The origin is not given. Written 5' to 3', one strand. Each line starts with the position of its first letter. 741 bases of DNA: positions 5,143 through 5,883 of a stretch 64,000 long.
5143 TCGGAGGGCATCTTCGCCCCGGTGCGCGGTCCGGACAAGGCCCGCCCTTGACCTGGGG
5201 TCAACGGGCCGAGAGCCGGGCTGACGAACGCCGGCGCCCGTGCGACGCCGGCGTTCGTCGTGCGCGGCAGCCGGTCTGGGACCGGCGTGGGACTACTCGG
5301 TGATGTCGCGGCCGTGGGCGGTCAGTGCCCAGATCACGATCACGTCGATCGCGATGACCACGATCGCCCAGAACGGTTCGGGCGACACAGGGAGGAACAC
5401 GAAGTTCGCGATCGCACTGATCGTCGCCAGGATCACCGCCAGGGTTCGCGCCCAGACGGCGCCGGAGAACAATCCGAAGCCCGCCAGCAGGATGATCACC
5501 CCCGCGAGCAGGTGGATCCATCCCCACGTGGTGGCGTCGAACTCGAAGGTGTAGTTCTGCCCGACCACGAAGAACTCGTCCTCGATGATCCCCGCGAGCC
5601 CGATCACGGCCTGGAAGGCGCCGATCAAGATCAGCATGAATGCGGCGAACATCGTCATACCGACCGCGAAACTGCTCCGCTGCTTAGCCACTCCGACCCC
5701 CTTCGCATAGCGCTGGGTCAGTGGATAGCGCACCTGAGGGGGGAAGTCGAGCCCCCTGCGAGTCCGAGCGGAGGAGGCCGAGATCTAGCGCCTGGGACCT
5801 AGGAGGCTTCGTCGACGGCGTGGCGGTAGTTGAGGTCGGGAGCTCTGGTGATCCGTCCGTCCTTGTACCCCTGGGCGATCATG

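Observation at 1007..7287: Composite Rieske oxygenase + dual GcvT-family aminomethyltransferase + MTHFR_C + MetF locus: putative THF-dependent demethylation module of unknown substrate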

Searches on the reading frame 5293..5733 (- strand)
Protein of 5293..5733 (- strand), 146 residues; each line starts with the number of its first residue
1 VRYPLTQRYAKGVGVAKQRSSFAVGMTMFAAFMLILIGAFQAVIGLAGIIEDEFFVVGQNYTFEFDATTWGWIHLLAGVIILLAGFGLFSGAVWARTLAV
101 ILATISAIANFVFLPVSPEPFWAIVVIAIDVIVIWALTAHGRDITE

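Call 4: search_protein_families(library=pfam, proteins=[window:5293-5733:-], max_evalue=0.01)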
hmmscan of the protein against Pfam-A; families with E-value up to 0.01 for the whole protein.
window:5293-5733:- (146 aa): 1 family
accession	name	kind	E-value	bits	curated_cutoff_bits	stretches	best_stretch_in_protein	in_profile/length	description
PF23636.1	DUF7144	-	1.8e-41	141.3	27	1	26-142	1-115/115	Domain of unknown function (DUF7144)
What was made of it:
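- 5293..5691 (-): DUF7144 small membrane protein, 132 aa. A lineage-specific insertion. PF23636, E = 1.8e-41 (call 4).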

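Call 5: search_protein_families(library=ncbifam, proteins=[window:5293-5733:-], max_evalue=0.01)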
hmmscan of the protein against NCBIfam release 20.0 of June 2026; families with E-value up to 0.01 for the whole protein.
window:5293-5733:- (146 aa): 0 families
